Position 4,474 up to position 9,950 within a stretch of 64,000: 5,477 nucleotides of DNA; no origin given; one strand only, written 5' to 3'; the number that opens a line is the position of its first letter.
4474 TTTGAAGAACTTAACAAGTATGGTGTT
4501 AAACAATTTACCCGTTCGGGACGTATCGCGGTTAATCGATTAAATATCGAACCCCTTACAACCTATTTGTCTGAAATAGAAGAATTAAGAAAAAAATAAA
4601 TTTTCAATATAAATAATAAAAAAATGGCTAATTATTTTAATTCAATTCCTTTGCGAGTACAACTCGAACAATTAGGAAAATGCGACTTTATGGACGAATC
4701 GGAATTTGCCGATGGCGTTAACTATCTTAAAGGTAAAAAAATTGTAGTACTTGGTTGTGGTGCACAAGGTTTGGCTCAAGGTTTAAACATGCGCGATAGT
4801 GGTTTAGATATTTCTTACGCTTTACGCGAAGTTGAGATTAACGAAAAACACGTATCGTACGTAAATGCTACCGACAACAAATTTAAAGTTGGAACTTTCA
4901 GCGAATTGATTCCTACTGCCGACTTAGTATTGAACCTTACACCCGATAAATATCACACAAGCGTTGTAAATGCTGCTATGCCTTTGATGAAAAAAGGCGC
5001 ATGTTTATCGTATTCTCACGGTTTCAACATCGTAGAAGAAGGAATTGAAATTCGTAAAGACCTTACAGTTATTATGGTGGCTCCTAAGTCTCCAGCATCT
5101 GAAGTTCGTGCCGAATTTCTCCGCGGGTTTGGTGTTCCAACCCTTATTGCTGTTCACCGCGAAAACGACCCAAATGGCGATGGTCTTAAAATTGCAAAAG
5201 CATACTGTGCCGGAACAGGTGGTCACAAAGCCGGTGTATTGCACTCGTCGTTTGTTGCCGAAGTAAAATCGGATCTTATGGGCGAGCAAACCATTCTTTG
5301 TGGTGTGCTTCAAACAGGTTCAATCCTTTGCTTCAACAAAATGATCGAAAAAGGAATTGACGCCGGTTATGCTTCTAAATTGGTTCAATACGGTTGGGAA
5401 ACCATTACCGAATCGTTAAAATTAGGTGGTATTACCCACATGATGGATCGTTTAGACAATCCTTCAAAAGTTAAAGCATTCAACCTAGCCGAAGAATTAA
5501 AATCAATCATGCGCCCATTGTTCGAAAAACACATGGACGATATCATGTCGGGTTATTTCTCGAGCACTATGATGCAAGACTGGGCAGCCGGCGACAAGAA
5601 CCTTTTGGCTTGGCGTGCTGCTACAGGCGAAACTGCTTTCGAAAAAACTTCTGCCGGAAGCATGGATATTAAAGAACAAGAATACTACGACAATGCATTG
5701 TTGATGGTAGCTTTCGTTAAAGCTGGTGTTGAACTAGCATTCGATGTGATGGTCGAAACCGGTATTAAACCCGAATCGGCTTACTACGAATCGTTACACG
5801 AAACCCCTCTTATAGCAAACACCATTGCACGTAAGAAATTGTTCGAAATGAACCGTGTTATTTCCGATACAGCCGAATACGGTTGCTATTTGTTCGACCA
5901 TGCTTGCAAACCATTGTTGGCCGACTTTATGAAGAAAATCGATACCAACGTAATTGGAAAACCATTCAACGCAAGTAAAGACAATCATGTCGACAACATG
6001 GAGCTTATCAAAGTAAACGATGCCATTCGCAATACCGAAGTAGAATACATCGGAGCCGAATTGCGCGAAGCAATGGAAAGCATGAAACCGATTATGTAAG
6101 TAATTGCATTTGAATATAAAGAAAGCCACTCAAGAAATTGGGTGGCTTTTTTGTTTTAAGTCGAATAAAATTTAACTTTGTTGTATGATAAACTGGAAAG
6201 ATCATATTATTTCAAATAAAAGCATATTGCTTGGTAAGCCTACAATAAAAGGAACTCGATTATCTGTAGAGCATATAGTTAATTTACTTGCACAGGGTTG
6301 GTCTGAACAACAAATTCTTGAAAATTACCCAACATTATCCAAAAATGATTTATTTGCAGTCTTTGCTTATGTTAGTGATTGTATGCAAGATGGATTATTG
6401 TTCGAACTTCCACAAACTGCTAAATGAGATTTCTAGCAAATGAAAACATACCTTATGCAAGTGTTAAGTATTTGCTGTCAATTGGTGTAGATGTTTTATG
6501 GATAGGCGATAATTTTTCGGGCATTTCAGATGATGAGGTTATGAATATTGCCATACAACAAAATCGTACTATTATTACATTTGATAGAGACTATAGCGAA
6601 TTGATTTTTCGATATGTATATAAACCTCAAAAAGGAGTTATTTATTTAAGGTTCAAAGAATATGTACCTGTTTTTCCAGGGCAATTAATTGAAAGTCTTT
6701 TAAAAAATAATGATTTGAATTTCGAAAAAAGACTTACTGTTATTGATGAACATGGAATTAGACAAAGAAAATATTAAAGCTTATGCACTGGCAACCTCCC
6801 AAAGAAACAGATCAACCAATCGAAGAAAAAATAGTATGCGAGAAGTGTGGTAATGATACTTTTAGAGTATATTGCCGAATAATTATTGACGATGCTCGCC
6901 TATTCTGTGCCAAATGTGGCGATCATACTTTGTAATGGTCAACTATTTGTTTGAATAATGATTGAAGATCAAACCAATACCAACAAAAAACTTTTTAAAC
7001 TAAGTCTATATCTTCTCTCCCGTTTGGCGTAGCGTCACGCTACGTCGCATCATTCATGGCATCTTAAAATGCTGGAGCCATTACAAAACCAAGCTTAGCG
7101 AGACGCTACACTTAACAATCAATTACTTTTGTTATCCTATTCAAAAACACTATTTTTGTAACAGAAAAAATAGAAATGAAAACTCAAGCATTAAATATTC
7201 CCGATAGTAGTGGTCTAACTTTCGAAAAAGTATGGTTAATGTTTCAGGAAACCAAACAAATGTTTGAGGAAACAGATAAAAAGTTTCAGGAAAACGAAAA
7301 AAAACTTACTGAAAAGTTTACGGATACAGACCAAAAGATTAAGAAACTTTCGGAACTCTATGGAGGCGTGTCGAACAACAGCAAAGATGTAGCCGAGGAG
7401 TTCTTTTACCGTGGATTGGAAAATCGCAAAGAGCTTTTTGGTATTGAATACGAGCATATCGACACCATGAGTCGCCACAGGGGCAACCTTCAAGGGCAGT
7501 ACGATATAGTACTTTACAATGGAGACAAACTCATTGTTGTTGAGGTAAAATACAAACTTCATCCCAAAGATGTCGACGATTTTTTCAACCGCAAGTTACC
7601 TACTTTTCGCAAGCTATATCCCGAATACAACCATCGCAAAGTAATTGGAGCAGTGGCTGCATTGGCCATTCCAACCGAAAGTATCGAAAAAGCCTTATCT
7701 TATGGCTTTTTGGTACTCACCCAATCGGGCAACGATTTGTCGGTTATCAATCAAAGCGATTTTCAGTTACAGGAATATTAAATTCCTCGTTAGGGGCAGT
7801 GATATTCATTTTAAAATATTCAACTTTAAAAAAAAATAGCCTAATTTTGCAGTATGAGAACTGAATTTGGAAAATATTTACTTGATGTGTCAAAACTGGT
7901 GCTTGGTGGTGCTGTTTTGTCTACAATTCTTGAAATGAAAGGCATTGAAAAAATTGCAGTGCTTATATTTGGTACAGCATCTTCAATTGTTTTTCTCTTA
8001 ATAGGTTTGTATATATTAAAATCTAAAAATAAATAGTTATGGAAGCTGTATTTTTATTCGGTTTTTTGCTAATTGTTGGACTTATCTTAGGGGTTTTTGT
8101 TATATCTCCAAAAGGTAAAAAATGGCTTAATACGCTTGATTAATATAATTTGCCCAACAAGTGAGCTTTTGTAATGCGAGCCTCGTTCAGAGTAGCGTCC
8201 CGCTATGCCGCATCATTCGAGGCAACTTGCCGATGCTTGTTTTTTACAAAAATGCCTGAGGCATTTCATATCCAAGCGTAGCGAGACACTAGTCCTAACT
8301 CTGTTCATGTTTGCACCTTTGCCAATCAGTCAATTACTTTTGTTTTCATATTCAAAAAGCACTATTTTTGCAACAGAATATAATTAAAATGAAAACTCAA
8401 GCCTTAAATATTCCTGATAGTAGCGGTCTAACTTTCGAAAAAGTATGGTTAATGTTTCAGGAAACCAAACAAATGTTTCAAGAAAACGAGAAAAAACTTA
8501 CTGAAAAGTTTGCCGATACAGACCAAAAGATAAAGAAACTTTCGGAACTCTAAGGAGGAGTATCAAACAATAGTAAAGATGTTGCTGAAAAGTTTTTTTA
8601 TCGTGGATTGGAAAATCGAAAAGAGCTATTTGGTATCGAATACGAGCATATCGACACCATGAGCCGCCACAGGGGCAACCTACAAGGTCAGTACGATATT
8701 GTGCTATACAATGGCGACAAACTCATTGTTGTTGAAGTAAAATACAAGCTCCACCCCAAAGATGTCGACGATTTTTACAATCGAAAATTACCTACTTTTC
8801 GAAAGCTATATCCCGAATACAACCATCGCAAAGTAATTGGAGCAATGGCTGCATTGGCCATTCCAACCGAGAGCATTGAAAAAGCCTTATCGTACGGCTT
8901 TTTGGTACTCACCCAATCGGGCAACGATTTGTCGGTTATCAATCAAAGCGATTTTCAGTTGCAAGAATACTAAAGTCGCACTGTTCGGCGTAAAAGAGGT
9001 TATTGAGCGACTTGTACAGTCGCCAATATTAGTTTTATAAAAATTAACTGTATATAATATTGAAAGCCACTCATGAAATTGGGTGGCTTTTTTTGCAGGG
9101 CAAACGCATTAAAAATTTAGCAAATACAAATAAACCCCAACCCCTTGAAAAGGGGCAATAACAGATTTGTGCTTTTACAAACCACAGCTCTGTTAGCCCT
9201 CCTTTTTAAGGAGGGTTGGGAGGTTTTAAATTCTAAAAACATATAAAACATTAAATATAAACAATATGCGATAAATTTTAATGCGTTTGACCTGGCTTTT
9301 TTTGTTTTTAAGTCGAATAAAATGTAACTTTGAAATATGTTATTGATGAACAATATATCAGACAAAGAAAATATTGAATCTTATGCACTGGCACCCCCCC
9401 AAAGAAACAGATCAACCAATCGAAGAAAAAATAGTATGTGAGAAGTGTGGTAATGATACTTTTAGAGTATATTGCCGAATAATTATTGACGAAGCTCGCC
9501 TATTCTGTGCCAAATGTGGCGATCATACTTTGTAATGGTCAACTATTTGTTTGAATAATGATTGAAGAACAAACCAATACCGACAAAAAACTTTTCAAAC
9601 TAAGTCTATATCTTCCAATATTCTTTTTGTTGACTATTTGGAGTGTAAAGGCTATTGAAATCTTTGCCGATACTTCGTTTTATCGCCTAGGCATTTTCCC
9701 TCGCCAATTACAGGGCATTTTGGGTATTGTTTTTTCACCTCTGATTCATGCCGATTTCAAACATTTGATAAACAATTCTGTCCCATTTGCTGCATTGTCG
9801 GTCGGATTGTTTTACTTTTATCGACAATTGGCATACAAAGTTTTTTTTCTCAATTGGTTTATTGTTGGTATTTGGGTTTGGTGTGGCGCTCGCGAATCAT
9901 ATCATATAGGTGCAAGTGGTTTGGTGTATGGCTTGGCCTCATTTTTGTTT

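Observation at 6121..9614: Segmental duplication bracketing a 2-kb insert: ilvC terminator through rhomboid 5' end is present twice as direct repeats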

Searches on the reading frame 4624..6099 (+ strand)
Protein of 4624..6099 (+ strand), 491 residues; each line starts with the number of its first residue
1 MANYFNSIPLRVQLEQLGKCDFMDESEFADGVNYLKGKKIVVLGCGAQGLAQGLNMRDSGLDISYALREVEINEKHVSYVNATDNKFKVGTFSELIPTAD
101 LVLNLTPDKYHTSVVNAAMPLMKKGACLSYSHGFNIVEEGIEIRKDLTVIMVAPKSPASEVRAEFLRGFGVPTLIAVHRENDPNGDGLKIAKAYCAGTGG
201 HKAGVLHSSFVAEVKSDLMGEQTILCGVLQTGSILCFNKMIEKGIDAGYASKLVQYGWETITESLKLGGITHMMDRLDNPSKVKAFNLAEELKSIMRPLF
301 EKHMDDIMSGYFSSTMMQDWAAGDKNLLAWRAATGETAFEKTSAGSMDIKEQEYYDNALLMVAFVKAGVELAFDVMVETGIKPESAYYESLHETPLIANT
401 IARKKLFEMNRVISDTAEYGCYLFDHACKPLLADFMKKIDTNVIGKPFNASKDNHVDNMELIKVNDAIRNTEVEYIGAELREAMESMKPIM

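Call 5: search_protein_families(library=pfam, proteins=[window:4624-6099:+], max_evalue=0.01)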
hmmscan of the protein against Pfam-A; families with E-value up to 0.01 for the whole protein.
window:4624-6099:+ (491 aa): 3 families
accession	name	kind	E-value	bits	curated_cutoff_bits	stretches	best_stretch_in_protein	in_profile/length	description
PF07991.19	KARI_N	-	9.3e-52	175.4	20.6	1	35-204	2-165/165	Acetohydroxy acid isomeroreductase, NADPH-binding domain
PF01450.25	KARI_C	-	6.2e-41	140.5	29.1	2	210-343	1-135/144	Ketol-acid reductoisomerase, C-terminal domain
PF02826.25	2-Hacid_dh_C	-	0.00037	20.4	25.1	1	32-128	31-123/178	D-isomer specific 2-hydroxyacid dehydrogenase, NAD binding domain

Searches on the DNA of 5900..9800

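Call 24: search_rna_families(source=window, start=5900, end=9800, threshold=evalue, max_evalue=1)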
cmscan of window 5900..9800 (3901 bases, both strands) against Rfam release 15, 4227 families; matches with E-value up to 1: 2.
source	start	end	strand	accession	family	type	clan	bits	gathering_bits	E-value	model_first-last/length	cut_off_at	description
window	6122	6186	-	RF02844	RefA9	Gene; antisense;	-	27.1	49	0.35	1-64/64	no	Enterococcus sRNA A9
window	7946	7994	-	RF00955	mir-1829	Gene; miRNA;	-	23.6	60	0.25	1-58/58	no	mir-1829 microRNA precursor family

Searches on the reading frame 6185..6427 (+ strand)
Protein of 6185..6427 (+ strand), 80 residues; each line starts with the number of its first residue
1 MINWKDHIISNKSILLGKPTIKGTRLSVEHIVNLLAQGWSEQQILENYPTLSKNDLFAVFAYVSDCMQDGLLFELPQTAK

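Call 5: search_protein_families(library=pfam, proteins=[window:6185-6427:+], max_evalue=0.01)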
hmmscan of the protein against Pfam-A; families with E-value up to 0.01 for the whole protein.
window:6185-6427:+ (80 aa): 1 family
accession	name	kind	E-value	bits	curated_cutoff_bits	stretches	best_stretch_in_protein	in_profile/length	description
PF04255.20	DUF433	-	6.5e-21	74.4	23.6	1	8-62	1-55/56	Protein of unknown function (DUF433)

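Call 26: search_protein_families(library=ncbifam, proteins=[window:6185-6427:+], max_evalue=0.1)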
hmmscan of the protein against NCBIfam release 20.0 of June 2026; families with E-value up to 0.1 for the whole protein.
window:6185-6427:+ (80 aa): 0 families

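Call 38: search_protein_families(library=padloc, proteins=[window:6185-6427:+], max_evalue=0.1)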
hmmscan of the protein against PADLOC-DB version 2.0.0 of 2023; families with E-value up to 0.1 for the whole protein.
window:6185-6427:+ (80 aa): 1 family
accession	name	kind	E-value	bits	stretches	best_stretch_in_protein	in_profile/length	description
PDLC02253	AbiEi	-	0.0035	15.4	1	3-78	12-90/112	AbiEi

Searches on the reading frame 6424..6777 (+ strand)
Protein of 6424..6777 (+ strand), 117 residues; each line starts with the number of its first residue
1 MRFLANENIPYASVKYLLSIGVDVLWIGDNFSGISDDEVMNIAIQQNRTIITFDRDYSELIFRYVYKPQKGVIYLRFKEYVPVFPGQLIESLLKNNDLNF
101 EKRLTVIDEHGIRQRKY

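Call 5: search_protein_families(library=pfam, proteins=[window:6424-6777:+], max_evalue=0.01)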
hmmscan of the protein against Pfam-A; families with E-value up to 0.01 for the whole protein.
window:6424-6777:+ (117 aa): 1 family
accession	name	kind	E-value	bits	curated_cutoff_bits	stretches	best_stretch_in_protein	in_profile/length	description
PF18480.7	DUF5615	-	2.1e-23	82.7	23.8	1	1-109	1-109/110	Domain of unknown function (DUF5615)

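Call 26: search_protein_families(library=ncbifam, proteins=[window:6424-6777:+], max_evalue=0.1)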
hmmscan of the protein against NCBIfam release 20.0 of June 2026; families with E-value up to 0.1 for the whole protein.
window:6424-6777:+ (117 aa): 0 families

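Call 38: search_protein_families(library=padloc, proteins=[window:6424-6777:+], max_evalue=0.1)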
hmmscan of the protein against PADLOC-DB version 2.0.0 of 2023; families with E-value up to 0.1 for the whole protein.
window:6424-6777:+ (117 aa): 0 families
